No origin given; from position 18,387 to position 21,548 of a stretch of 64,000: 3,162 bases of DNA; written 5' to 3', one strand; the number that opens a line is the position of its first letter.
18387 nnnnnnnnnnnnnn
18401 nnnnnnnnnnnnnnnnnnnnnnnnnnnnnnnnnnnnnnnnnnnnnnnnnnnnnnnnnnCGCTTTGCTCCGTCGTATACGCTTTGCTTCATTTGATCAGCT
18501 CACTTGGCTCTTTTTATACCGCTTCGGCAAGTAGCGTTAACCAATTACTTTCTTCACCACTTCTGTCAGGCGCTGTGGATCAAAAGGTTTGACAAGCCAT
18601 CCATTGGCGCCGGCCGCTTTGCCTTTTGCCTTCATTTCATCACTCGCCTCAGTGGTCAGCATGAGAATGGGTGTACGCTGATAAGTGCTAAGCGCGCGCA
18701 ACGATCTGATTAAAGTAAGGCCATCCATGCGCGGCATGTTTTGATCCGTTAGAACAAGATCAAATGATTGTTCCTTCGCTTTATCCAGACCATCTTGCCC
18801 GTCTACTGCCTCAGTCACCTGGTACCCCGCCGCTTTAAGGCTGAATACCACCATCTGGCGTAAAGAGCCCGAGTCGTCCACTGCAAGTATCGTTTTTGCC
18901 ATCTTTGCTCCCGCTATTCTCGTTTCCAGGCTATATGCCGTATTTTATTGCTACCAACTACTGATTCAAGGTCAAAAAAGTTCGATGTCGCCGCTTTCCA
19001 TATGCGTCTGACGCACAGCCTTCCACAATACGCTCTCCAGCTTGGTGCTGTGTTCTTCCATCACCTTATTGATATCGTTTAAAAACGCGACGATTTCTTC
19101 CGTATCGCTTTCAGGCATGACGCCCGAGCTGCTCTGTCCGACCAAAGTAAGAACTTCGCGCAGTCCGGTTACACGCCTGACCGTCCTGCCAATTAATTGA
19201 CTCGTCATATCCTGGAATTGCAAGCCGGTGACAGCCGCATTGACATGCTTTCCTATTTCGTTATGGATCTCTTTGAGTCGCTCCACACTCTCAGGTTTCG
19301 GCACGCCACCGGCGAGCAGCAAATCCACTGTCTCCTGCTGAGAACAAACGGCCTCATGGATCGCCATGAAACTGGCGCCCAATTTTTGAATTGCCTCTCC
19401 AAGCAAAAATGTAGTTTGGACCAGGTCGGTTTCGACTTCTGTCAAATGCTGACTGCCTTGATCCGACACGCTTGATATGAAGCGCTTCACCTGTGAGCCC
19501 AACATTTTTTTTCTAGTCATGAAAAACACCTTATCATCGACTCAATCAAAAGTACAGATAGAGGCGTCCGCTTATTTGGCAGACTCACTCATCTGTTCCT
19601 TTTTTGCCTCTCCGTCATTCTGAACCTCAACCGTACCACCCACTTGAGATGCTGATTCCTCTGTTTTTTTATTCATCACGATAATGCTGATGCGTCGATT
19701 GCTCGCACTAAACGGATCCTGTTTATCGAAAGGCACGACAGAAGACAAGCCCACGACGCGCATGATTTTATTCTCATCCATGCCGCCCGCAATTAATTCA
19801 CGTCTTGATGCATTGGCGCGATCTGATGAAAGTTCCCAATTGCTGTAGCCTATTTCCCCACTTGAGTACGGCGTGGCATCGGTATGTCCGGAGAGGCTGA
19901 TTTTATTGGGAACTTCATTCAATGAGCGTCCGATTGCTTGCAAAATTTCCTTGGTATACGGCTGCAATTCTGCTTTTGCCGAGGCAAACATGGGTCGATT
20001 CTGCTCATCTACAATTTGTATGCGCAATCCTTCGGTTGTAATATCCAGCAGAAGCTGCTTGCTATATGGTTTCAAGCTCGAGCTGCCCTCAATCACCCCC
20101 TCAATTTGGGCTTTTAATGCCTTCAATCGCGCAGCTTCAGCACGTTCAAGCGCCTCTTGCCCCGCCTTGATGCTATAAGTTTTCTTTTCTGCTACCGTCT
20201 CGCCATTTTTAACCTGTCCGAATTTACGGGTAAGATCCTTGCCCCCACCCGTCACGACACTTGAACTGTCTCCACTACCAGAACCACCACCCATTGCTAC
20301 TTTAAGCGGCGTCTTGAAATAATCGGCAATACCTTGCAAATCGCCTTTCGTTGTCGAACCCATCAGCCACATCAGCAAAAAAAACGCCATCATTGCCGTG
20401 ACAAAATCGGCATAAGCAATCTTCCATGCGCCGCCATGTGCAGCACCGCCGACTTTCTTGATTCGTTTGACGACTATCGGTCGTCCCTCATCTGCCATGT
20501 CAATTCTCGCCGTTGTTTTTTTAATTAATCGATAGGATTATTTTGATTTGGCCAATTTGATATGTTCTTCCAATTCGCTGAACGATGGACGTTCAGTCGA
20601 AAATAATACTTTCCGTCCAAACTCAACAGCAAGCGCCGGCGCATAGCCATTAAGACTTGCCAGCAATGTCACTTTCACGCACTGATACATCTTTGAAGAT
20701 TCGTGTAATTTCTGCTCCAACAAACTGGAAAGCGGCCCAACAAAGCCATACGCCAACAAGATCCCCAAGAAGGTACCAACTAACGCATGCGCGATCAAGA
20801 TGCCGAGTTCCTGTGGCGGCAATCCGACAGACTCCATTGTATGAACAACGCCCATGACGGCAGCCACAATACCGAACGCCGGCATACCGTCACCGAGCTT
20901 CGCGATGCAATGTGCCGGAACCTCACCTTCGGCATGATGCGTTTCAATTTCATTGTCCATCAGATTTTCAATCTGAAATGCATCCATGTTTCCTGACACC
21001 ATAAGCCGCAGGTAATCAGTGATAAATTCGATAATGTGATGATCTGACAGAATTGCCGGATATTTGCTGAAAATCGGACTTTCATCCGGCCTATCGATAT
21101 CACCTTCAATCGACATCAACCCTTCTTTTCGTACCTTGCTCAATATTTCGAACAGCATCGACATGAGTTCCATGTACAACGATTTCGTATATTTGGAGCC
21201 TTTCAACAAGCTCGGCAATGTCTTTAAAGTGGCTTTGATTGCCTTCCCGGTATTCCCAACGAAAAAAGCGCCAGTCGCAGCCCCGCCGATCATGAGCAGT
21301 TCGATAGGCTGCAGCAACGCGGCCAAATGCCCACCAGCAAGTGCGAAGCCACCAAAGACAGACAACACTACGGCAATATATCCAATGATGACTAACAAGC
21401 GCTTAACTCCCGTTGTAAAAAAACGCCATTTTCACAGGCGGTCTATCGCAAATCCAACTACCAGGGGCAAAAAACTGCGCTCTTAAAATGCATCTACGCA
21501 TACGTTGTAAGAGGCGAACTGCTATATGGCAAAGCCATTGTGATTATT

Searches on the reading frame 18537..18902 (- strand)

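Call 59: search_protein_families(library=pfam, proteins=[window:18537-18902:-], max_evalue=1e-8)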
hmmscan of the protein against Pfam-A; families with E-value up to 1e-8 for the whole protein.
window:18537-18902:- (121 aa): 1 family
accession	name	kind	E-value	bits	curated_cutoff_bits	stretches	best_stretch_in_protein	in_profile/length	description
PF00072.30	Response_reg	-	7.9e-29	100.5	30.2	1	5-116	1-110/111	Response regulator receiver domain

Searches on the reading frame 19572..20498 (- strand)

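Call 27: search_protein_families(library=ncbifam, proteins=[window:19572-20498:-], max_evalue=0.00001)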
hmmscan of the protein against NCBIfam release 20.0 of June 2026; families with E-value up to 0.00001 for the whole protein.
window:19572-20498:- (308 aa): 21 families
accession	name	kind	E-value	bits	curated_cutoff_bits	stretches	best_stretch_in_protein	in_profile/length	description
NF006548.1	PRK09041.1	equivalog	1.3e-128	428.1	277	1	3-284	3-283/287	flagellar motor protein MotB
NF004651.0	PRK05996.1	equivalog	2.8e-50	172.1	342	2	95-278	244-423/424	MotB family protein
NF005273.1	PRK06778.1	equivalog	3.6e-48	164.5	383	1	8-285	6-278/297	putative lateral flagellar export/assembly protein LafU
NF006541.1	PRK09038.1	equivalog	5.4e-27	95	283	1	23-277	14-251/253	flagellar motor protein MotD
NF006508.0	PRK08944.1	subfamily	6.4e-25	88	259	1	102-284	115-297/304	MotB family protein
NF005831.1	PRK07734.1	equivalog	1.6e-20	73.9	301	1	23-275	16-249/250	flagellar motor protein MotB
NF005382.1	PRK06925.1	equivalog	7.4e-17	62.3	264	1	27-275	2-224/225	flagellar motor protein MotS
TIGR03350.1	type_VI_ompA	equivalog_domain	9.7e-17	61.2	139.8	1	141-274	5-137/137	type VI secretion system protein TssL, long form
NF005195.1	PRK06667.1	equivalog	6.5e-16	58.8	300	1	170-278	125-239/241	flagellar motor protein MotB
NF005444.0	PRK07033.1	equivalog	5.7e-13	48.6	520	1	170-283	317-430/438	DotU family type VI secretion system protein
NF053585.1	OMP_LP_YfiB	equivalog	2.2e-12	47.1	128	1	167-276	56-162/163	outer membrane lipoprotein YfiB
NF006285.1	PRK08457.1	equivalog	4.3e-12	46.3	250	1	147-282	105-238/253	flagellar motor protein MotB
NF005236.0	PRK06742.1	equivalog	1.3e-11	44.5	312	1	157-274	108-223/225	flagellar motor protein MotS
NF053611.1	YiaD_Gzip_OmpA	equivalog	7.2e-11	42.2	175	1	159-274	95-206/206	YiaD family glycine zipper/OmpA-like lipoprotein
NF006543.0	PRK09039.1-2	equivalog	9.5e-10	38.8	305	1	168-272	233-345/350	peptidoglycan -binding protein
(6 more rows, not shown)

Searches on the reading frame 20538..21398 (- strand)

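Call 27: search_protein_families(library=ncbifam, proteins=[window:20538-21398:-], max_evalue=0.00001)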
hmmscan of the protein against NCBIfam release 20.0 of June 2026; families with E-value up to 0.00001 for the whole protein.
window:20538-21398:- (286 aa): 7 families
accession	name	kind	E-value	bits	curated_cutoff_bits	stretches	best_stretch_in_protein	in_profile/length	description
TIGR03818.1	MotA1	equivalog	2.9e-121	403.9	303.8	1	1-281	1-281/282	flagellar motor stator protein MotA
NF005997.1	PRK08124.1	equivalog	2.4e-23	82.4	340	1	3-257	5-238/259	flagellar motor stator protein MotA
NF006583.0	PRK09109.1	equivalog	4.5e-23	81.7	237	1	2-254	4-234/246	flagellar motor protein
NF006284.1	PRK08456.1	equivalog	4.4e-17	62.1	380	1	3-241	5-221/252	flagellar motor stator protein MotA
NF005383.1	PRK06926.1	equivalog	1.7e-13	50.2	394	1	3-233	12-218/271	flagellar motor protein MotP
NF005237.0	PRK06743.1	equivalog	8.3e-10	38.4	373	1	3-225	26-225/277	flagellar motor protein MotP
NF006527.0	PRK08990.1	equivalog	4.3e-08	32.8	341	1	124-267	103-244/254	flagellar motor protein PomA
